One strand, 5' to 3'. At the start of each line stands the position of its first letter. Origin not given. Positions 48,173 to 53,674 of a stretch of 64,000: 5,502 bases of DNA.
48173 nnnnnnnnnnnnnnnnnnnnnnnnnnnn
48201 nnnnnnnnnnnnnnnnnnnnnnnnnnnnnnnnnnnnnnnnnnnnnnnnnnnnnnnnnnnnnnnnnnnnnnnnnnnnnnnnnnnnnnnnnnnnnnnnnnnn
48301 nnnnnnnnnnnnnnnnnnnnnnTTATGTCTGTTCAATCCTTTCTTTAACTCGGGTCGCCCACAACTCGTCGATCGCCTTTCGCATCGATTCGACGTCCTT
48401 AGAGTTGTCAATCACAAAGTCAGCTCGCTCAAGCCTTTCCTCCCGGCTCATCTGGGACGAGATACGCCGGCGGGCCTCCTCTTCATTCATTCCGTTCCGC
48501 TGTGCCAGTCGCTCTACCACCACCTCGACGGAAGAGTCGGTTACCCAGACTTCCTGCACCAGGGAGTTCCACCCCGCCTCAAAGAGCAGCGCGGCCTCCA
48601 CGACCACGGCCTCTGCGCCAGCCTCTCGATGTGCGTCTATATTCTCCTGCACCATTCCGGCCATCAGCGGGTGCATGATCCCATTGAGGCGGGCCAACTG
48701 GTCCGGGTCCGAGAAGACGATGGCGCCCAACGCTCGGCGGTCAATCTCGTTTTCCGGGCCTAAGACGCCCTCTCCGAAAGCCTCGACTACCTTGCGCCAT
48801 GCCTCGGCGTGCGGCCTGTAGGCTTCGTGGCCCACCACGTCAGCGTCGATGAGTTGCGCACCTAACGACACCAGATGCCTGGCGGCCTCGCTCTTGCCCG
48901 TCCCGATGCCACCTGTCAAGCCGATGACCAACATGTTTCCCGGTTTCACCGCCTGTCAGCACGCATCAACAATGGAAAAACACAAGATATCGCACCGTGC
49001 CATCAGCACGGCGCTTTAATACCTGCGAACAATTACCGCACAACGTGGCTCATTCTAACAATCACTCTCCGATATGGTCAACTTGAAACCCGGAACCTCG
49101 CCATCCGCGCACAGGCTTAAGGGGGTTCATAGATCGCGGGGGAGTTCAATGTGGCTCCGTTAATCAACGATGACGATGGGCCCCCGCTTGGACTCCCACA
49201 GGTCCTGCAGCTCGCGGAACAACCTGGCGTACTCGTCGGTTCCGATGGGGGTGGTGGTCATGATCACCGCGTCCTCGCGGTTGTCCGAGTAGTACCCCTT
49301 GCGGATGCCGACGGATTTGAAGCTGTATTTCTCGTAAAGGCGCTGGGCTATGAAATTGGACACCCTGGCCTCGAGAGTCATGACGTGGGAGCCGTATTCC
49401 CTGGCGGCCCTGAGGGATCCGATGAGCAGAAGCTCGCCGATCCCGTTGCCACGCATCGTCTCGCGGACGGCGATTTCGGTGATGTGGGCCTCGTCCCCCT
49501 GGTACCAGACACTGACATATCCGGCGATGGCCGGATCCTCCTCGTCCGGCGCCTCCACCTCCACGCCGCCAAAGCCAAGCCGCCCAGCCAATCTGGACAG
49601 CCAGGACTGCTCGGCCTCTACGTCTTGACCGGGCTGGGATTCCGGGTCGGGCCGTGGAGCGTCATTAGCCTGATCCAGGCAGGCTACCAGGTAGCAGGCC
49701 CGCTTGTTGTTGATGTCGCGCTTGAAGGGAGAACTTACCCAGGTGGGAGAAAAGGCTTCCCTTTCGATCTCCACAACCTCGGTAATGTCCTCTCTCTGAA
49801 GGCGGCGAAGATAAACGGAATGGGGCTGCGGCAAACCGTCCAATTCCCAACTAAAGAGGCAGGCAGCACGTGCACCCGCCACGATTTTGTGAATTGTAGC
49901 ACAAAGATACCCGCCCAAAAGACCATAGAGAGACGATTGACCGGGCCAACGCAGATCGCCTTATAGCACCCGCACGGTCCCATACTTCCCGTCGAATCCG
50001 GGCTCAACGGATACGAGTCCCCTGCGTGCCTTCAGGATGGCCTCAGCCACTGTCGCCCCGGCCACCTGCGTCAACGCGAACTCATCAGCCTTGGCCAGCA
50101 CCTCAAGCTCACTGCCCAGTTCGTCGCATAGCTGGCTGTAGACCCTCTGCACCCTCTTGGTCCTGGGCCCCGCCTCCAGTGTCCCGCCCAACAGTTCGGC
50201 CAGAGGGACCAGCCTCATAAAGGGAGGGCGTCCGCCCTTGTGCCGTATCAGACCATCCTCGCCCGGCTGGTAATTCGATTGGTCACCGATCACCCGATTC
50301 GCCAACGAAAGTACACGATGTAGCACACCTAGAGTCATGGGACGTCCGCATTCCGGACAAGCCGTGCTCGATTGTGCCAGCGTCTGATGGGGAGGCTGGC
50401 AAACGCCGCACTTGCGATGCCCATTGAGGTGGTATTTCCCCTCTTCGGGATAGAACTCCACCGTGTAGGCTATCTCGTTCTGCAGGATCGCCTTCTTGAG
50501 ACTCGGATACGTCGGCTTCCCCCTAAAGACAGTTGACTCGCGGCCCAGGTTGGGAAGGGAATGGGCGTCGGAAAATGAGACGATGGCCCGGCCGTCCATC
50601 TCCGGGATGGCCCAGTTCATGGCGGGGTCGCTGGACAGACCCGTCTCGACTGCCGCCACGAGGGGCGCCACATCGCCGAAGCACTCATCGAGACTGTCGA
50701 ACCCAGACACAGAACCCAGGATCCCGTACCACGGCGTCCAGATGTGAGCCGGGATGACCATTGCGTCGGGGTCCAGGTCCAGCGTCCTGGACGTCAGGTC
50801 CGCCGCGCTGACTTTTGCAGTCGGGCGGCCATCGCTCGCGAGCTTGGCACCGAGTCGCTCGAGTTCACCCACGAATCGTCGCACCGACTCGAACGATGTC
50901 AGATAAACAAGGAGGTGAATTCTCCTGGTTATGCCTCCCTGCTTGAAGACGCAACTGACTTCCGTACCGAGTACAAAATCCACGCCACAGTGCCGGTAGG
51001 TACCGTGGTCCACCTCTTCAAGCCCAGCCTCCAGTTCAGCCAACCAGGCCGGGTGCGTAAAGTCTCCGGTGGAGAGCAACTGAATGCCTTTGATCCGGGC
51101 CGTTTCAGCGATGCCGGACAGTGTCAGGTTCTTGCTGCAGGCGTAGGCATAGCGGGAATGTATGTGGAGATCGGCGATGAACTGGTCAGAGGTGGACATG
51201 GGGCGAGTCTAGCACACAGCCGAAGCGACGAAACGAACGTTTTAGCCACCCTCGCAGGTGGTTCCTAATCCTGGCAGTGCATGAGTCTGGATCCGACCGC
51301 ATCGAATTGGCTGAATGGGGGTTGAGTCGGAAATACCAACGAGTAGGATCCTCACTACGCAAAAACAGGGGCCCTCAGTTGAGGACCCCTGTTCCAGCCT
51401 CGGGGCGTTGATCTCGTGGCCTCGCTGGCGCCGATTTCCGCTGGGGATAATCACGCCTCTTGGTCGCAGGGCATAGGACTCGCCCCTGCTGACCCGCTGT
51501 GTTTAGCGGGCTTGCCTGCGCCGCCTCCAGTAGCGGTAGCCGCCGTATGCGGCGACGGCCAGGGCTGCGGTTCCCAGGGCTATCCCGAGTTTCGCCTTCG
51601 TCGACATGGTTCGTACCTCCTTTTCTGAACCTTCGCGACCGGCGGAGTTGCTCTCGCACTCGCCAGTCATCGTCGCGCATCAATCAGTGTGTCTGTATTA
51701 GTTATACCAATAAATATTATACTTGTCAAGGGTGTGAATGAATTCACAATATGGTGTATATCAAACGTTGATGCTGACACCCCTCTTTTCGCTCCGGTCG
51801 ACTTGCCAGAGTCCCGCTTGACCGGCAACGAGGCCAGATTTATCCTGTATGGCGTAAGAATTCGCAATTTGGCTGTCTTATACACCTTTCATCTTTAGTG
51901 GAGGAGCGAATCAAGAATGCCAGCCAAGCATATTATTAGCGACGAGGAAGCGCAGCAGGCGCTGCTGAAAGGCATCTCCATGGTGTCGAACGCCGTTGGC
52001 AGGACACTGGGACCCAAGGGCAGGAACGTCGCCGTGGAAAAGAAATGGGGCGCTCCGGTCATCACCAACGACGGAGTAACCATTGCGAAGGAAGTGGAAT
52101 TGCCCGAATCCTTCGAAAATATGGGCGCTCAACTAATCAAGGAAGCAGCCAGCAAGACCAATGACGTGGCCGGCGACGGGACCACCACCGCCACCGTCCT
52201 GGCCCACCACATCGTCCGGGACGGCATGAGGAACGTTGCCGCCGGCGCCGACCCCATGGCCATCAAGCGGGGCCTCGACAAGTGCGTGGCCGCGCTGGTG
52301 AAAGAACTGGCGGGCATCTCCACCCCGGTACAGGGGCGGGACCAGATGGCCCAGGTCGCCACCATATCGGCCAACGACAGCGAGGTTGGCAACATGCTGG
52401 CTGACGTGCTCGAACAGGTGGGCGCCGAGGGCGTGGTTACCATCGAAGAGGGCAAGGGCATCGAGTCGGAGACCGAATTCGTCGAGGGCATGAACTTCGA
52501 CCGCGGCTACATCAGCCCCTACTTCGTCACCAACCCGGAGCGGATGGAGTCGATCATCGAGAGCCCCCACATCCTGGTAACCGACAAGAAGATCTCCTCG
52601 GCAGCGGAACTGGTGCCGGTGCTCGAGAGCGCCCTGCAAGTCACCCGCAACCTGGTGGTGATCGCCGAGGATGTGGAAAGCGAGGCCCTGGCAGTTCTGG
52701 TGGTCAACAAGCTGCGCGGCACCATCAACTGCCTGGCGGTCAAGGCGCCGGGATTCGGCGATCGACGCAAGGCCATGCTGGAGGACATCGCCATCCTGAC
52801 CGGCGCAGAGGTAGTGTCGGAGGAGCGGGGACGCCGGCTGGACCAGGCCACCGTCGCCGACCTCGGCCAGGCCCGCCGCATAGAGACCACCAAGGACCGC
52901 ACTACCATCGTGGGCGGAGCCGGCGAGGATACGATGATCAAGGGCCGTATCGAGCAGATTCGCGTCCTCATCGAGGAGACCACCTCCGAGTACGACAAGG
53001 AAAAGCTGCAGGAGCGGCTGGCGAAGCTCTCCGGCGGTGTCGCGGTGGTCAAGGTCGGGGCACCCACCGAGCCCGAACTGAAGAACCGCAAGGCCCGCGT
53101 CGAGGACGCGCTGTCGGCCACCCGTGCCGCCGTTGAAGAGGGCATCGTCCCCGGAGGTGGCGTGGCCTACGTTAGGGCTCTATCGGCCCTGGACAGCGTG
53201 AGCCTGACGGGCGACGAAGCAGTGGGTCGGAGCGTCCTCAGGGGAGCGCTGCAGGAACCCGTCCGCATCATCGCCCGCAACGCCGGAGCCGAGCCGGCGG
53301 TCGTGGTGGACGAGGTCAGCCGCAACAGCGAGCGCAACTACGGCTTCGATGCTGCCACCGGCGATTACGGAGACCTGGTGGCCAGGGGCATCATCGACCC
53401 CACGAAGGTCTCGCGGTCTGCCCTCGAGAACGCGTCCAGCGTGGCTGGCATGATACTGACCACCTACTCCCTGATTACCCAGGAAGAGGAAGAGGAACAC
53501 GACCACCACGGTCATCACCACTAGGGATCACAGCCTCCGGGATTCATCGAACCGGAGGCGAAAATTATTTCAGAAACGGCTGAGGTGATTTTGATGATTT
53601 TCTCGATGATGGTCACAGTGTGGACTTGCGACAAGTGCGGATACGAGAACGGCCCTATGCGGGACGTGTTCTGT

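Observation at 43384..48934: Translationally coupled operon: dephospho-CoA kinase, CbbQ/NorQ-type AAA+ ATPase, CoA-type Nudix hydrolase and a 1131-aa vWA protein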

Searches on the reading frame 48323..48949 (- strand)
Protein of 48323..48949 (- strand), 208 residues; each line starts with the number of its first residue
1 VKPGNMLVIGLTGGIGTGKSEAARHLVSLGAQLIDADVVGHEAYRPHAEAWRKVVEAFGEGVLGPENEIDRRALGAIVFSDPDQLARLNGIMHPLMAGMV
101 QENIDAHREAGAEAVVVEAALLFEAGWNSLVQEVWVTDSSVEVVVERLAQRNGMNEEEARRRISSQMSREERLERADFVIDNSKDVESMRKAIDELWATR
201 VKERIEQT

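Call 7: search_protein_families(library=pfam, proteins=[window:48323-48949:-], max_evalue=0.01)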
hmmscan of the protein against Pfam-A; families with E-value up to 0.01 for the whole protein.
window:48323-48949:- (208 aa): 4 families
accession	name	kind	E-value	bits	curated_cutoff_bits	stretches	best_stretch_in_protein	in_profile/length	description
PF01121.26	CoaE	-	2.8e-53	180.7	27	1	7-186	1-178/180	Dephospho-CoA kinase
PF13238.12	AAA_18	-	0.00044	21.1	29.4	1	9-159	1-119/128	AAA domain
PF13671.12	AAA_33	-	0.0042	17.8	27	0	9-155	2-122/143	AAA domain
PF07475.17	Hpr_kinase_C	-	0.0095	15.9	33.3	0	11-43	23-55/171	HPr Serine kinase C-terminal domain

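Call 8: search_protein_families(library=ncbifam, proteins=[window:48323-48949:-], max_evalue=0.01)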
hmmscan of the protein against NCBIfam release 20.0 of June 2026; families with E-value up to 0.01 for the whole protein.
window:48323-48949:- (208 aa): 6 families
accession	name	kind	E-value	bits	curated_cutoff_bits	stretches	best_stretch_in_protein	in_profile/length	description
NF002879.0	PRK03333.1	equivalog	2.6e-52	178.2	215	1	6-201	1-194/395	dephospho-CoA kinase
TIGR00152.1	TIGR00152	equivalog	4.9e-50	170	65.55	1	8-194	1-187/188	dephospho-CoA kinase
TIGR03263.1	guanyl_kin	equivalog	0.0056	16.3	160.45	0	131-191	113-172/180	guanylate kinase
NF011325.0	PRK14738.1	equivalog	0.0059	15.9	263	1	134-196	128-188/206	guanylate kinase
TIGR02322.1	phosphon_PhnN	equivalog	0.0063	16.2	156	1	104-193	83-172/179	phosphonate metabolism protein/1,5-bisphosphokinase (PRPP-forming) PhnN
TIGR00679.1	hpr-ser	equivalog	0.007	15.6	240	0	11-41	148-178/300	HPr(Ser) kinase/phosphatase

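Call 18: search_protein_families(library=padloc, proteins=[window:48323-48949:-], max_evalue=0.01)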
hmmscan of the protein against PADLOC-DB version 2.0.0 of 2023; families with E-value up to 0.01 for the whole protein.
window:48323-48949:- (208 aa): 1 family
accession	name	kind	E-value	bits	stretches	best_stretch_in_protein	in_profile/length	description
PDLC02373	dCTPase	-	0.0087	13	0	5-27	153-175/630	-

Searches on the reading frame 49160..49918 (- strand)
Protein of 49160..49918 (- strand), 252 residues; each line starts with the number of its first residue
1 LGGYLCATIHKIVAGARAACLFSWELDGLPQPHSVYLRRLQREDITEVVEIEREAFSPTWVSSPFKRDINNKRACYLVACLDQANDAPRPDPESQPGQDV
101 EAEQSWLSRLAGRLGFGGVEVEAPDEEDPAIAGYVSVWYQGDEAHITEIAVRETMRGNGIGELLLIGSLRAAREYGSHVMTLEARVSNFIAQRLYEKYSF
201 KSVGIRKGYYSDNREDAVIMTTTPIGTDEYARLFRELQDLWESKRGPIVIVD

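Call 11: search_protein_families(library=pfam, proteins=[window:49160-49918:-], max_evalue=0.0001)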
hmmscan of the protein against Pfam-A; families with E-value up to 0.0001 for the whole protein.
window:49160-49918:- (252 aa): 3 families
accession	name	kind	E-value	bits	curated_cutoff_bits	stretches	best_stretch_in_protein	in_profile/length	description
PF00583.31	Acetyltransf_1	-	3.8e-14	53.4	20.7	1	117-200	37-116/116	Acetyltransferase (GNAT) family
PF13508.13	Acetyltransf_7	-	9e-09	36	27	1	127-201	10-83/84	Acetyltransferase (GNAT) domain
PF13673.13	Acetyltransf_10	-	1.1e-08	35.5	23.6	1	127-204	38-111/128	Acetyltransferase (GNAT) domain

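Call 18: search_protein_families(library=padloc, proteins=[window:49160-49918:-], max_evalue=0.01)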
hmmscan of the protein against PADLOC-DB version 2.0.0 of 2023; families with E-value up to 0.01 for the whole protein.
window:49160-49918:- (252 aa): 0 families

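Call 51: search_protein_families(library=ncbifam, proteins=[window:49160-49918:-], max_evalue=0.001)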
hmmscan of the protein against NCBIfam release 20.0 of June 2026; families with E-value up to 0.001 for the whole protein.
window:49160-49918:- (252 aa): 9 families
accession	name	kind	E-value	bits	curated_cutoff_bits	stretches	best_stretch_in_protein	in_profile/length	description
TIGR01575.1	rimI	equivalog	4.2e-32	111.1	86.4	1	128-220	40-132/132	ribosomal protein S18-alanine N-acetyltransferase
NF007025.1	PRK09491.1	equivalog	1.3e-15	57.6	173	1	128-222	47-143/145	ribosomal protein S18-alanine N-acetyltransferase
NF000359.1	sat3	exception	6.6e-07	29.5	360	1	128-210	79-162/180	streptothricin N-acetyltransferase Sat3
NF040503.1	resist_ArsN1a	equivalog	2.4e-06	27.4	170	1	146-220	77-155/159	arsinothricin resistance N-acetyltransferase ArsN1 family A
NF000360.1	sat4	exception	3.8e-06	27.1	380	1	143-218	96-174/180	streptothricin N-acetyltransferase Sat4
NF008212.0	PRK10975.1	equivalog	9.4e-06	25.6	219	1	127-198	146-218/232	dTDP-4-amino-4,6-dideoxy-D-galactose acyltransferase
NF000487.1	stat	exception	0.00018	21.1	420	1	128-212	87-173/189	streptothricin N-acetyltransferase STAT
NF002959.0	PRK03624.1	equivalog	0.00031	20.5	124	0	129-201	58-130/147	GNAT family acetyltransferase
NF000225.3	AAC_6p_Strep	exception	0.00043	20.3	250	0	172-215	96-139/156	aminoglycoside 6'-N-acetyltransferase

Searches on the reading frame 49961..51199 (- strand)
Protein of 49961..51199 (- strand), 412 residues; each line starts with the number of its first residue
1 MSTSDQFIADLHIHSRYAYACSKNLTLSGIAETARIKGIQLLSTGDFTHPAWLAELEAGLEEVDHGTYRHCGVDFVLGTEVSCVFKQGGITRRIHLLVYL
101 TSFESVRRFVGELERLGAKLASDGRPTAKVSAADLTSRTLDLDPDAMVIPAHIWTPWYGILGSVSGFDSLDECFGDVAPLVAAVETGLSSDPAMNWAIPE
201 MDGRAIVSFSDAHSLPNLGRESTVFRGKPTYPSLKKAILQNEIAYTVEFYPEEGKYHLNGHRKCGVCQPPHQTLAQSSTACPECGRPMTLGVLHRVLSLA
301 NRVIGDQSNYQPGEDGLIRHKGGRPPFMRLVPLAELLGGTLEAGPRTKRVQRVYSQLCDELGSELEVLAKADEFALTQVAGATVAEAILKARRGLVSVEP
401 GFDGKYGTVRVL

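Call 11: search_protein_families(library=pfam, proteins=[window:49961-51199:-], max_evalue=0.0001)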
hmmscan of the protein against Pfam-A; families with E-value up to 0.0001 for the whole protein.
window:49961-51199:- (412 aa): 0 families

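Call 18: search_protein_families(library=padloc, proteins=[window:49961-51199:-], max_evalue=0.01)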
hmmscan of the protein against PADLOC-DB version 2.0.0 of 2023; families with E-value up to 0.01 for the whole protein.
window:49961-51199:- (412 aa): 0 families

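Call 51: search_protein_families(library=ncbifam, proteins=[window:49961-51199:-], max_evalue=0.001)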
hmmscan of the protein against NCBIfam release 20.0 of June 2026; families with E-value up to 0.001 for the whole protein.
window:49961-51199:- (412 aa): 1 family
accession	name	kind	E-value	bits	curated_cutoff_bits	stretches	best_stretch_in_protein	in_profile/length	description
TIGR00375.1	TIGR00375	hypoth_equivalog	1e-50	173.2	326.6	1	9-408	2-373/374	TIGR00375 family protein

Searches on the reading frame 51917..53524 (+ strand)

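Call 11: search_protein_families(library=pfam, proteins=[window:51917-53524:+], max_evalue=0.0001)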
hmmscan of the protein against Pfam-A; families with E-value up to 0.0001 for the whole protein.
window:51917-53524:+ (535 aa): 1 family
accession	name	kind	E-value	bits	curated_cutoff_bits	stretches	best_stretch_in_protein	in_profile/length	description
PF00118.29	Cpn60_TCP1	-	3.5e-74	250.7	34.3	1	23-521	1-487/490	TCP-1/cpn60 chaperonin family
